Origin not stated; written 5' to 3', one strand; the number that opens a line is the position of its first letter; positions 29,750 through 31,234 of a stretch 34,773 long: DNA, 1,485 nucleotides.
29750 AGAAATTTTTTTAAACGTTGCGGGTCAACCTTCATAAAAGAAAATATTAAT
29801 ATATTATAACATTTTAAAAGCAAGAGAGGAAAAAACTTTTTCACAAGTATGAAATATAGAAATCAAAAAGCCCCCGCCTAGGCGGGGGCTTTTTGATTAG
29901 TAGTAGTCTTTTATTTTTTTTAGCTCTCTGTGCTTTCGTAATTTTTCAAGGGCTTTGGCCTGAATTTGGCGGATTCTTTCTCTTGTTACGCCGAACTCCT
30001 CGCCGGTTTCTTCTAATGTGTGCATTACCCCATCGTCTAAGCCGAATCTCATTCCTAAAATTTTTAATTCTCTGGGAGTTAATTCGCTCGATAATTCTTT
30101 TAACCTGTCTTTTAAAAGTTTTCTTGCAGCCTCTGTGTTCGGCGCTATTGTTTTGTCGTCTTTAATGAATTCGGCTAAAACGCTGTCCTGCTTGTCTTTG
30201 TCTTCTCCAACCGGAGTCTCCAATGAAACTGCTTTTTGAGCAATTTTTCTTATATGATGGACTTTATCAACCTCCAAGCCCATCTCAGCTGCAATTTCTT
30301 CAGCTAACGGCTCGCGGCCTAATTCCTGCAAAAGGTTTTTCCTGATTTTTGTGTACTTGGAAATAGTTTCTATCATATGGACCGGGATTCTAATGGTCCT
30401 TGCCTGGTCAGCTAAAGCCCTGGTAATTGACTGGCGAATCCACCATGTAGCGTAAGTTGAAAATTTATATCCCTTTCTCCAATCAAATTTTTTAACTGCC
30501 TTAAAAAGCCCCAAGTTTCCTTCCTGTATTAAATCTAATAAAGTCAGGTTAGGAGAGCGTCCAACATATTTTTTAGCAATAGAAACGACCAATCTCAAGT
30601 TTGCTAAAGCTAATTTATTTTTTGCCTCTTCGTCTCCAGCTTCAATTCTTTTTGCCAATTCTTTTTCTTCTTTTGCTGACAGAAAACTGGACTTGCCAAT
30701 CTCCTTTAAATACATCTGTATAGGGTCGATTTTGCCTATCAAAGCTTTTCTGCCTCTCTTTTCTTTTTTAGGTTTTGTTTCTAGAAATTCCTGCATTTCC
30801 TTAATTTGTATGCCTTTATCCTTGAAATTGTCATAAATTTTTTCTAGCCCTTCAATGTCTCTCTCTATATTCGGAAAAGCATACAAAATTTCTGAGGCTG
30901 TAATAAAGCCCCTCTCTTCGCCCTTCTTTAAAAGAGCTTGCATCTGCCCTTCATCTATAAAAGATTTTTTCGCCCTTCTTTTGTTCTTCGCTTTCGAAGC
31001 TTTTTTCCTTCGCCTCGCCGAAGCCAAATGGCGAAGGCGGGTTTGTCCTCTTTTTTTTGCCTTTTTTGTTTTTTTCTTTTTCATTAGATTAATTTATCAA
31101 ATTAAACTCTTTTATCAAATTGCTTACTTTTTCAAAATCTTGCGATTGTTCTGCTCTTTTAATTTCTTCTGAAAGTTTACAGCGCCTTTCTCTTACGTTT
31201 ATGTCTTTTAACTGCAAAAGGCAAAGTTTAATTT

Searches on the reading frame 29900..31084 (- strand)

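Call 3: search_protein_families(library=pfam, proteins=[window:29900-31084:-], max_evalue=1)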
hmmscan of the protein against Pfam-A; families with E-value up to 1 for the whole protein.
window:29900-31084:- (395 aa): 7 families
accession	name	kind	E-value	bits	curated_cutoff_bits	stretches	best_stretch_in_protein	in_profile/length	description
PF04542.20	Sigma70_r2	-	5.5e-21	74.6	24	1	160-230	3-71/71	Sigma-70 region 2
PF04539.22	Sigma70_r3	-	2e-19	69.9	25.3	1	239-315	1-74/78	Sigma-70 region 3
PF04545.22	Sigma70_r4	-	4.8e-16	58.4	24.1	1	334-384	4-50/50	Sigma-70, region 4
PF00140.25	Sigma70_r1_2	-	6.1e-15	55.3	22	1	120-153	1-34/34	Sigma-70 factor, region 1.2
PF03979.19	Sigma70_r1_1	-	3.3e-10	40.2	22.5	1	47-104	6-63/81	Sigma-70 factor, region 1.1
PF05932.18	CesT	-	0.052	14.1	22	1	249-303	4-61/119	Tir chaperone protein (CesT) family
PF01094.35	ANF_receptor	-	0.14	11.6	25.4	0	192-257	109-175/353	Receptor family ligand binding region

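Call 20: search_protein_families(library=ncbifam, proteins=[window:29900-31084:-], max_evalue=0.00001)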
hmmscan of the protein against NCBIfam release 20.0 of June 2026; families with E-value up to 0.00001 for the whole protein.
window:29900-31084:- (395 aa): 46 families (the best 25 are shown)
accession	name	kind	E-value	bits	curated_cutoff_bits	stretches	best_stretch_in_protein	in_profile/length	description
NF006666.0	PRK09210.1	equivalog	6.3e-133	443.7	572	1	39-394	7-368/370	RNA polymerase sigma factor RpoD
NF004208.0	PRK05658.1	equivalog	2e-126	423.5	555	2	152-394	391-628/631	RNA polymerase sigma factor RpoD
NF004561.0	PRK05901.1-3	equivalog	6.7e-103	345.6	582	2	153-394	299-535/537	RNA polymerase sigma factor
TIGR02393.1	RpoD_Cterm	equivalog_domain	3e-100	334.7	354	1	154-394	1-236/238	RNA polymerase sigma factor RpoD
NF005643.0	PRK07406.1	equivalog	8.1e-96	321.5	500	1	152-394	159-395/397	RNA polymerase sigma factor RpoD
NF004560.0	PRK05901.1-1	equivalog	1.1e-94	318.4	711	1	152-394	277-514/516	RNA polymerase sigma factor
NF041931.2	MzaA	equivalog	7.2e-92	309.4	800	1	88-394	414-713/726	MZA anti-phage system associated sigma-70 family RNA polymerase sigma factor MzaA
NF004562.0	PRK05901.1-4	equivalog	2.8e-90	303.4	779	2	152-393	315-551/571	RNA polymerase sigma factor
NF005920.0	PRK07921.1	subfamily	3.1e-90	302.5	464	1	152-394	89-326/328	RNA polymerase sigma factor SigB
TIGR02997.1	Sig70-cyanoRpoD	subfamily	3.1e-87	292.6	384.5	1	152-383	73-298/298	RNA polymerase sigma factor, RpoD/SigA family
TIGR02394.1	rpoS_proteo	equivalog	1.1e-86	290.9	378.7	1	118-389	11-277/285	RNA polymerase sigma factor RpoS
NF004207.0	PRK05657.1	equivalog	5.5e-84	282.3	394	1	86-390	24-321/329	RNA polymerase sigma factor RpoS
NF004566.0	PRK05901.2-4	equivalog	9.7e-83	278.8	531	1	120-392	155-440/448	RNA polymerase sigma factor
NF004565.0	PRK05901.2-3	equivalog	1.3e-82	278.3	484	1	72-395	180-499/501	RNA polymerase sigma factor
NF005785.0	PRK07598.1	equivalog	3.7e-81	273.1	554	1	146-395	168-411/415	RNA polymerase sigma factor SigC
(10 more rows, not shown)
